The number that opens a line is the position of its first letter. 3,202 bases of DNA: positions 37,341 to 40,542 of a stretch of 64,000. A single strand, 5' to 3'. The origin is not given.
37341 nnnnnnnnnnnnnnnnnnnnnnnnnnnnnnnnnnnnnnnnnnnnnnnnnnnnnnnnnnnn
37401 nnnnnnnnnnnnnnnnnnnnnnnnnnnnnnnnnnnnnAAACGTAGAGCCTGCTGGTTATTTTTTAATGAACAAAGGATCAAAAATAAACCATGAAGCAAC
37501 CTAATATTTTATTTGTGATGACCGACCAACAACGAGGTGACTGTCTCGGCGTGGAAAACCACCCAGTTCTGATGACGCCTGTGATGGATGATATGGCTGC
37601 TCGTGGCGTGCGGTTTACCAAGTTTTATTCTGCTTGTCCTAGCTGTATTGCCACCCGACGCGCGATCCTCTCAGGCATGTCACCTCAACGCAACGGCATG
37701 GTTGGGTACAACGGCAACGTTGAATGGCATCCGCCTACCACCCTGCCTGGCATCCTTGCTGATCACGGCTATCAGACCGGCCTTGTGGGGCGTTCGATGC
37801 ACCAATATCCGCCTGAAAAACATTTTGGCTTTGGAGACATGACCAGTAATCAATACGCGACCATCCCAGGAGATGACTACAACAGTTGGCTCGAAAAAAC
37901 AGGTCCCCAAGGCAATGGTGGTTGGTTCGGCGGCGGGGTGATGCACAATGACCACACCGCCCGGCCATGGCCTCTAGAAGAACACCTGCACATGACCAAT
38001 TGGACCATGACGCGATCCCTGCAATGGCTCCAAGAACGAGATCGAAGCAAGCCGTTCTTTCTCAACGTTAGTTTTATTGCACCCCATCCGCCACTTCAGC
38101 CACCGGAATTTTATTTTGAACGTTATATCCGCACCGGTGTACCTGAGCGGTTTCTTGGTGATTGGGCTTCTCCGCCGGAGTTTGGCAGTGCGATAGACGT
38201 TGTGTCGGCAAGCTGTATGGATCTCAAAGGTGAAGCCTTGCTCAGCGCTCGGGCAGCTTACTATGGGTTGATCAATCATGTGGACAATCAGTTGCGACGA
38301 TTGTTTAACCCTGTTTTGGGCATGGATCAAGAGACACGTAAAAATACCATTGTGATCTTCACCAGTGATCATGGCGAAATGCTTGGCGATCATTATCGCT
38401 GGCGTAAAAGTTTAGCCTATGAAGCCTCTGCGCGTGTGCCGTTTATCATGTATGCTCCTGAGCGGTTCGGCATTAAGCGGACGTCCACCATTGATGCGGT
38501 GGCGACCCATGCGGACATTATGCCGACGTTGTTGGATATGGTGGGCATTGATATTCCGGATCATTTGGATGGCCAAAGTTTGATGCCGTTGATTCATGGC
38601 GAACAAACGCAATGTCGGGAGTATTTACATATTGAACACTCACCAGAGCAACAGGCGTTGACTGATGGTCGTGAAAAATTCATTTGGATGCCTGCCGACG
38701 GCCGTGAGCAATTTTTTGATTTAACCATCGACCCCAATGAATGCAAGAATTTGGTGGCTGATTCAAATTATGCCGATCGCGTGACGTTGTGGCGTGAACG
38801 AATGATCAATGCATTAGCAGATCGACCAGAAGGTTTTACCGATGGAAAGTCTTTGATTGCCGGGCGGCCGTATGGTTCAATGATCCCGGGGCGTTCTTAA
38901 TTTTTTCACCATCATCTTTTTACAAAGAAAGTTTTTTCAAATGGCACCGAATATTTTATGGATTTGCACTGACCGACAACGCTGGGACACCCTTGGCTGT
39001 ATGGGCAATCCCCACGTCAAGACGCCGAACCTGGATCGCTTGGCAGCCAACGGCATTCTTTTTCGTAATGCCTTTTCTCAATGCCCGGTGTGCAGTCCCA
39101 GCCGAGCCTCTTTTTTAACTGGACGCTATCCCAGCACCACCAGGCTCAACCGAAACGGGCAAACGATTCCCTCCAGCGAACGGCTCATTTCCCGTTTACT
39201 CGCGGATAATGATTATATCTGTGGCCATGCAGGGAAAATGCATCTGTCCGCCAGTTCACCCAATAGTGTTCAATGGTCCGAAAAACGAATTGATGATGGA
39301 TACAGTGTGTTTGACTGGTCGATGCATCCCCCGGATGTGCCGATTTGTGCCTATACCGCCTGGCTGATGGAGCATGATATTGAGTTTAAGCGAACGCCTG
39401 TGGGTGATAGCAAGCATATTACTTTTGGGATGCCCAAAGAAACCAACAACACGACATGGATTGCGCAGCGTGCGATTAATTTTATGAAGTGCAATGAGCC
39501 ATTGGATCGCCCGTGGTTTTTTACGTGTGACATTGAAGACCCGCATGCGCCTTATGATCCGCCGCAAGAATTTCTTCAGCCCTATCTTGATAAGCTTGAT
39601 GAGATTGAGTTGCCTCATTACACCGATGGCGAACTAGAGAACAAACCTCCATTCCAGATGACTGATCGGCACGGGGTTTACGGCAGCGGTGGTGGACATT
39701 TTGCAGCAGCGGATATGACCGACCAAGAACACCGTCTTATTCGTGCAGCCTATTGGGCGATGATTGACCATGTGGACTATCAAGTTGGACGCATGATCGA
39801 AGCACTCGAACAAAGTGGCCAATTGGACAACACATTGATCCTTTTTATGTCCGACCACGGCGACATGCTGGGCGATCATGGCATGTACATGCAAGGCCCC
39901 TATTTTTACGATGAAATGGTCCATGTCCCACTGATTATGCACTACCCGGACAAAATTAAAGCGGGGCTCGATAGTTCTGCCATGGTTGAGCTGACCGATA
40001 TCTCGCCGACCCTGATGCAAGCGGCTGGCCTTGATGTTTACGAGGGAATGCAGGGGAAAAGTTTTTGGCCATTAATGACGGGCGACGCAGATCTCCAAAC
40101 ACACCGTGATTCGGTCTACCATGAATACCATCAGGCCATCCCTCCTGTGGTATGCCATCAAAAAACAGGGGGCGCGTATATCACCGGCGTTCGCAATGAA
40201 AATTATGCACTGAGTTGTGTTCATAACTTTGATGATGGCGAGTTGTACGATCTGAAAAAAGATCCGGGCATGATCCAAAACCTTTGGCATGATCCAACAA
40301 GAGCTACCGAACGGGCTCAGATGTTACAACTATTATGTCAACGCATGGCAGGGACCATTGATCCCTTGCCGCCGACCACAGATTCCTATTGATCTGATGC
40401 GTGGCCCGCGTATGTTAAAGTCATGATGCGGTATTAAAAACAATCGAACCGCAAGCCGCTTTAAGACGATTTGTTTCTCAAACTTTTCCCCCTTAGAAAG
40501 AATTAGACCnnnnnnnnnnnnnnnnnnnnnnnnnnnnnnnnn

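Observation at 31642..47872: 16-kb DeoR-associated locus built around four short ceramidase-like hydrolases, sulfatases, two aminotransferases and inositol-pathway-like enzymes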

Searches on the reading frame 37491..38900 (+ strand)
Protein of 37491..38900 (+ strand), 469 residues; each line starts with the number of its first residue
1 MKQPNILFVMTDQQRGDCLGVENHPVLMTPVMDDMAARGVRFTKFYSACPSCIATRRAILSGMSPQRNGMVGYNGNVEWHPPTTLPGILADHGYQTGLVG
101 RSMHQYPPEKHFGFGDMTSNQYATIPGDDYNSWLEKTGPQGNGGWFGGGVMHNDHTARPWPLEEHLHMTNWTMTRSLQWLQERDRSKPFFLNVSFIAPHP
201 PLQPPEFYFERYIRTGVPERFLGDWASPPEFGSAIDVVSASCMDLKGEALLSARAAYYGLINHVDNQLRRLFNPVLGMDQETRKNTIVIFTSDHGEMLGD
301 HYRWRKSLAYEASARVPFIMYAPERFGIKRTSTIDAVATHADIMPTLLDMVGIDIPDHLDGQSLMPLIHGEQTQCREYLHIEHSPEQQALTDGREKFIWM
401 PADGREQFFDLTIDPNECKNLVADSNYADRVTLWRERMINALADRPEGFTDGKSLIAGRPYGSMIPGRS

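Call 3: search_protein_families(library=pfam, proteins=[window:37491-38900:+], max_evalue=0.01)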
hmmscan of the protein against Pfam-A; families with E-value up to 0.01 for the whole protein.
window:37491-38900:+ (469 aa): 2 families
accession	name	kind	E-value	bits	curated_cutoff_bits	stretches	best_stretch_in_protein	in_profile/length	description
PF00884.28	Sulfatase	-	9.6e-51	173.3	25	1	4-353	1-301/301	Sulfatase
PF16347.10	SGSH_C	-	2.4e-17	64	29.3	1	299-439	1-149/154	N-sulphoglucosamine sulphohydrolase, C-terminal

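Call 6: search_protein_families(library=ncbifam, proteins=[window:37491-38900:+], max_evalue=0.01)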
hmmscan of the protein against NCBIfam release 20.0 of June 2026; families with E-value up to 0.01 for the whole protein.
window:37491-38900:+ (469 aa): 10 families
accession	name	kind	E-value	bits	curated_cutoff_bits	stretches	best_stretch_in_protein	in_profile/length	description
NF010322.0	PRK13759.1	equivalog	1.8e-149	498.4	481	1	2-460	5-475/486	arylsulfatase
NF052527.1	Mn_arylsulf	exception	4.9e-98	329.1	850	1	3-455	1-465/479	manganese-dependent arylsulfatase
TIGR03417.1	chol_sulfatase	equivalog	2.2e-59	201.7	433.45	1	2-438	1-436/500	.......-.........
NF045661.1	HdlasePehA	equivalog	9.2e-51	173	900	2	241-383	268-408/506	phosphoric/sulfuric ester hydrolase PehA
NF038282.1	LapC_YejM_PbgA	exception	1e-06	27.3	825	1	255-349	412-498/584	LPS biosynthesis-modulating metalloenzyme YejM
NF007160.0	PRK09598.1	equivalog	9.6e-06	24.2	561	1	260-332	402-481/523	phosphoethanolamine--lipid A transferase EptA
TIGR01307.1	pgm_bpd_ind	equivalog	1.3e-05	23.9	330.65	1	263-365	413-504/504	2,3-bisphosphoglycerate-independent phosphoglycerate mutase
NF038075.1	fam_STM4013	hypoth_equivalog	1.6e-05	24.5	250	1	261-319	204-257/261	STM4013/SEN3800 family hydrolase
NF028537.1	P_eth_NH2_trans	domain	4.2e-05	22.3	500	1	278-354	431-515/527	phosphoethanolamine--lipid A transferase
NF008593.0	PRK11560.1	equivalog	0.0098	14.2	493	0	260-326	430-500/563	kdo(2)-lipid A phosphoethanolamine 7''-transferase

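Call 42: search_solved_structures(query=window:37491-38900:+, max_evalue=1e-10)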
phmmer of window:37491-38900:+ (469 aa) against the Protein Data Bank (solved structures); distinct sequences matched with E-value up to 1e-10: 75 (the best 60 are shown).
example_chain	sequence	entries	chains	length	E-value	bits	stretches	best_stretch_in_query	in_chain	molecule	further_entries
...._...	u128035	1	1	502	3.3e-83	283.4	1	2-456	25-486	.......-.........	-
9koq_A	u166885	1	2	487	1.7e-80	274.4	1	2-456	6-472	Sulfatase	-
4upi_A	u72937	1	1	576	7.3e-38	133.8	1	134-426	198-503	SULFATASE FAMILY PROTEIN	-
4upl_A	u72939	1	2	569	2e-37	132.4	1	131-437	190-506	SULFATASE FAMILY PROTEIN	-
4uph_A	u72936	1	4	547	8.3e-37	130.3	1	175-373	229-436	SULFATASE (SULFURIC ESTER HYDROLASE) PROTEIN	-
6hr5_A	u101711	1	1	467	6.8e-36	127.4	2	164-447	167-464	Alpha-L-rhamnosidase/sulfatase (GH78)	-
9ihk_D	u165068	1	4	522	3.4e-34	121.7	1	25-439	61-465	Sulfatase_S1_30A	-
6fny_A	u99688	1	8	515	6.1e-33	117.6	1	3-439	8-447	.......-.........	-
5g2v_A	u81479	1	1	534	6.2e-32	114.3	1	243-430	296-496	N-ACETYLGLUCOSAMINE-6-SULFATASE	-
4upk_A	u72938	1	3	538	9.1e-32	113.7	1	188-381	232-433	PHOSPHONATE MONOESTER HYDROLASE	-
6g5z_A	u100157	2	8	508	1.2e-31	113.3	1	3-439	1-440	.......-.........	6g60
7pth_A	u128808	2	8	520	1.2e-31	113.3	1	3-439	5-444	Choline sulfatase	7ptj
9s8y_A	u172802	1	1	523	9.8e-30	107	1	256-437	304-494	Sulfatase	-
7ebp_A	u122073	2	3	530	1.5e-28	103.1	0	256-437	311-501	Sulfatase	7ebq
2vqr_A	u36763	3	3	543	2.4e-27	99.1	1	1-437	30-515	PUTATIVE SULFATASE | Multifunctional alkaline phosphatase superfamily protein pRL90232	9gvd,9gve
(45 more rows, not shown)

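Call 59: search_solved_structures(query=window:37491-38900:+, max_evalue=1e-70, show_alignments=2)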
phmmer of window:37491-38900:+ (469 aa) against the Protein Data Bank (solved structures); distinct sequences matched with E-value up to 1e-70: 2.
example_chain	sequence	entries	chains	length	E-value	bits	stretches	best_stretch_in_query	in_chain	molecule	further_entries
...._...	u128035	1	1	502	3.3e-83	283.4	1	2-456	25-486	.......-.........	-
9koq_A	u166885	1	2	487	1.7e-80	274.4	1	2-456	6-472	Sulfatase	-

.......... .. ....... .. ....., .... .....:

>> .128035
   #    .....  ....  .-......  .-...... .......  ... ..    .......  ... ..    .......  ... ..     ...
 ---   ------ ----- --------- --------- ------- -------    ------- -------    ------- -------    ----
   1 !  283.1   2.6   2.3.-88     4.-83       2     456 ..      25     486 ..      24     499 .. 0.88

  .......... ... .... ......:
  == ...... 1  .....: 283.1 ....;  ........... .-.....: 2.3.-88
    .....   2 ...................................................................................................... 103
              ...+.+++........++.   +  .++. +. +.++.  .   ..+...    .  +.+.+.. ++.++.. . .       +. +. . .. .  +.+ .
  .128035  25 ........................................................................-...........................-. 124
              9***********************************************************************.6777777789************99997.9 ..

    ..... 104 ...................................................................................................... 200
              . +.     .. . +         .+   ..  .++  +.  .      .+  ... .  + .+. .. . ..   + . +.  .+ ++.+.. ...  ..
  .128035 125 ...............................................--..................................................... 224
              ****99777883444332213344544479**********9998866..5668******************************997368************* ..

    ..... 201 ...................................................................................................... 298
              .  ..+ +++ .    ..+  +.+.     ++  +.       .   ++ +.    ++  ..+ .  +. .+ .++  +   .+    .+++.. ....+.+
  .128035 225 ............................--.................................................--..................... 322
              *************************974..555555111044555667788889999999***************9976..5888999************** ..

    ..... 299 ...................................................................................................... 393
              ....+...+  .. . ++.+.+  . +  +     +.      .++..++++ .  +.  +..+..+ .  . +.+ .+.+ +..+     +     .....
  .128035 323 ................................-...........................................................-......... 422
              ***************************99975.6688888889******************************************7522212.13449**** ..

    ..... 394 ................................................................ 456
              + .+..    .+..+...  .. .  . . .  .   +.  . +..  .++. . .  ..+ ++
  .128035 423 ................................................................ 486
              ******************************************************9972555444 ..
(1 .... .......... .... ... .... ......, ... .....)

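Call 81: find_related_loci(query=A5, collection=metagenome_contigs, flank=8000)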
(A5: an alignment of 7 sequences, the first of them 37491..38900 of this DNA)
Query A5 (469 aa) in metagenome_contigs; peptide patterns used: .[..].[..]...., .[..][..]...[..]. (x = any residue, [..] = any of these).
600 stretches matched a pattern (row limit reached: there are more); 507 encode a relative of the query (tblastn E <= 1e-3); the best 80 are kept; 80 distinct loci.
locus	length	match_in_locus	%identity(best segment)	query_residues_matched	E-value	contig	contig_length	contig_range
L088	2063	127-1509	63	3-465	0e+0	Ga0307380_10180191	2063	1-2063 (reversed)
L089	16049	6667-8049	64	2-465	0e+0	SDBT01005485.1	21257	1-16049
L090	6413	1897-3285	64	2-465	0e+0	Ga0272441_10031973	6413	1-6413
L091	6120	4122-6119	61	4-457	0e+0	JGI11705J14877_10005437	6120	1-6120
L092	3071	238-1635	60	2-469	0e+0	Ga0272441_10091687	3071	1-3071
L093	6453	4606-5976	58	2-466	0e+0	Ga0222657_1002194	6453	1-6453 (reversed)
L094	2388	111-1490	59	2-466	0e+0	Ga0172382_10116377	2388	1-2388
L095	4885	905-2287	59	3-468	0e+0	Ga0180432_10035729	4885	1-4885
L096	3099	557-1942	58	2-466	0e+0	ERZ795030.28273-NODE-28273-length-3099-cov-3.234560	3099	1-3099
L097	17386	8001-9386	58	4-467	8e-179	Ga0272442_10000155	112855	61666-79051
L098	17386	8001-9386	58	4-467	8e-179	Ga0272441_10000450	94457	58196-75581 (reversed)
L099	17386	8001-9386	56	3-466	2e-178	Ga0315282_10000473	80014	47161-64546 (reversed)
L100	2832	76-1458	57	2-464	0e+0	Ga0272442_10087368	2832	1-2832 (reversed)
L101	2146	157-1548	57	1-465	0e+0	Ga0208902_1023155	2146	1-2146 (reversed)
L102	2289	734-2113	58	2-466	0e+0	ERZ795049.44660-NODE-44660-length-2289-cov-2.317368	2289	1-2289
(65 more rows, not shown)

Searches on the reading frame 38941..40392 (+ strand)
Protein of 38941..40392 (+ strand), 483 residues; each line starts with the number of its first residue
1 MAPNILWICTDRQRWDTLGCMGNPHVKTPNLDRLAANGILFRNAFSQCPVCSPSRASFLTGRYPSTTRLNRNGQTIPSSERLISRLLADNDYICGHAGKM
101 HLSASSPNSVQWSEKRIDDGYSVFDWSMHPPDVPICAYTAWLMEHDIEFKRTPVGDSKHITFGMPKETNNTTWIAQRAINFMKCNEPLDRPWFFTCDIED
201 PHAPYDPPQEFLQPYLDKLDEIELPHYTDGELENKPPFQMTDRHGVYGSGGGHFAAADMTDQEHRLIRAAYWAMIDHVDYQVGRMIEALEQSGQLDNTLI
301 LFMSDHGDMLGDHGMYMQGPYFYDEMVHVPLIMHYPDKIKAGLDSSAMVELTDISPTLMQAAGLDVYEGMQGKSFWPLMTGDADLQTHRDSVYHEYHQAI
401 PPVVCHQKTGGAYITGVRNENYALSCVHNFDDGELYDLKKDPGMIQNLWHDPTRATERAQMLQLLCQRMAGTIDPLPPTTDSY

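Call 3: search_protein_families(library=pfam, proteins=[window:38941-40392:+], max_evalue=0.01)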
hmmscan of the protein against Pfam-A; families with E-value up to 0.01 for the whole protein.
window:38941-40392:+ (483 aa): 4 families
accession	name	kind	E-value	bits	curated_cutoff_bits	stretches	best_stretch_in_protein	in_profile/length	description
PF00884.28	Sulfatase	-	2.6e-48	165.3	25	1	3-363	1-300/301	Sulfatase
PF16347.10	SGSH_C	-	4.5e-26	92.3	29.3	1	311-466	1-149/154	N-sulphoglucosamine sulphohydrolase, C-terminal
PF01663.27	Phosphodiest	-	2.6e-09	37.6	23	1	11-311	7-224/342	Type I phosphodiesterase / nucleotide pyrophosphatase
PF02995.22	DUF229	-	5.2e-07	29.2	25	1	271-340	306-372/496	Protein of unknown function (DUF229)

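Call 6: search_protein_families(library=ncbifam, proteins=[window:38941-40392:+], max_evalue=0.01)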
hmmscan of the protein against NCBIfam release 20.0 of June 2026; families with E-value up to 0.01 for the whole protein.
window:38941-40392:+ (483 aa): 21 families
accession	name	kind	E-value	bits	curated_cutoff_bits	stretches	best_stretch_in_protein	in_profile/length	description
NF010322.0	PRK13759.1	equivalog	6e-82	275.7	481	1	2-468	6-456/486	arylsulfatase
TIGR03417.1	chol_sulfatase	equivalog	2.2e-58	198.4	433.45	1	2-463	2-434/500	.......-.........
NF045661.1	HdlasePehA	equivalog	1.7e-56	191.9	900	2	161-465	173-482/506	phosphoric/sulfuric ester hydrolase PehA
NF052527.1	Mn_arylsulf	exception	3.5e-45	154.8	850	1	3-453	2-436/479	manganese-dependent arylsulfatase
NF033862.2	polymyxin_MCR10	exception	8.2e-10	38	1250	1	258-334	403-482/539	MCR-10 family phosphoethanolamine--lipid A transferase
NF038282.1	LapC_YejM_PbgA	exception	5.1e-09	35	825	1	262-361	405-499/584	LPS biosynthesis-modulating metalloenzyme YejM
NF028537.1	P_eth_NH2_trans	domain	8.2e-09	34.5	500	1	269-343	411-488/527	phosphoethanolamine--lipid A transferase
NF047438.1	polymyxin_MCR12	exception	8.3e-08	31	1200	1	267-335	419-490/548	MCR-12 family phosphoethanolamine--lipid A transferase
NF053859.1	polymyxin_MCR13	exception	9e-08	31.4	1250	1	261-333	406-481/541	MCR-13 family phosphoethanolamine--lipid A transferase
NF033836.1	polymyxin_MCR9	exception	1.9e-07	30.1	1240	1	261-334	406-482/539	MCR-9 family phosphoethanolamine--lipid A transferase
NF007160.0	PRK09598.1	equivalog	2e-07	29.7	561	1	266-338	402-474/523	phosphoethanolamine--lipid A transferase EptA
NF008619.0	PRK11598.1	equivalog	2.7e-07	29.5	660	1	269-335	419-488/546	phosphoethanolamine transferase EptA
NF033409.0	poly_MCR3_broad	equivalog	1e-06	27.7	1075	1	263-331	404-475/535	MCR-3-related phosphoethanolamine--lipid A transferase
NF033408.5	polymyxin_MCR3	exception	7.5e-06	24.8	1225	1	266-331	411-479/540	MCR-3 family phosphoethanolamine--lipid A transferase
NF033463.1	polymyxin_MCR5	exception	9.3e-06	24.6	1250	1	256-341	410-497/547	MCR-5 family phosphoethanolamine--lipid A transferase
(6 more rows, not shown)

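Call 43: search_solved_structures(query=window:38941-40392:+, max_evalue=1e-10)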
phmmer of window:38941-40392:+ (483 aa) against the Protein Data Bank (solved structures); distinct sequences matched with E-value up to 1e-10: 82 (the best 60 are shown).
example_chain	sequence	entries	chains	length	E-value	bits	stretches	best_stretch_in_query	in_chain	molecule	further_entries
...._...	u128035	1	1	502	3.8e-49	171.2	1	3-451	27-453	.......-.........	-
4upi_A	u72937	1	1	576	6.6e-45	157.2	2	164-461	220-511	SULFATASE FAMILY PROTEIN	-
5g2v_A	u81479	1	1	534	1.4e-44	156.2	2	267-468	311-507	N-ACETYLGLUCOSAMINE-6-SULFATASE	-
4upl_A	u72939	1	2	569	8.4e-44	153.6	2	165-462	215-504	SULFATASE FAMILY PROTEIN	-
4uph_A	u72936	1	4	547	9.8e-41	143.5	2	161-467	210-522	SULFATASE (SULFURIC ESTER HYDROLASE) PROTEIN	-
9s03_A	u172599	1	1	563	1.5e-40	142.9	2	269-462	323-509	Putative sulfatase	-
7ebp_A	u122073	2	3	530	1.8e-40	142.6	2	271-461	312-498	Sulfatase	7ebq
9s8y_A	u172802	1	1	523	1.4e-39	139.6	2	271-461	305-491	Sulfatase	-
2qzu_A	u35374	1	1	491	2.3e-39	139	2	2-215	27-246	Putative sulfatase yidJ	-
7p24_AAA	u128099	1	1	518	5.2e-37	131.2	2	270-455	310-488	Mucin-desulfating sulfatase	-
6fny_A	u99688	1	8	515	1.7e-35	126.2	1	3-461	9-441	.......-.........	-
6pt4_B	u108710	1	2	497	2.3e-35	125.8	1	2-474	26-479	exo-2S-iota carrageenan S1 sulfatase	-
9koq_A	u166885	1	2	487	2.5e-35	125.7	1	3-396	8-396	Sulfatase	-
6ust_A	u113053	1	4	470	9.1e-35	123.8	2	2-67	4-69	N-acetylgalactosamine 6-sulfate sulfatase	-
6g5z_A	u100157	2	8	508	9.7e-35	123.7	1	3-461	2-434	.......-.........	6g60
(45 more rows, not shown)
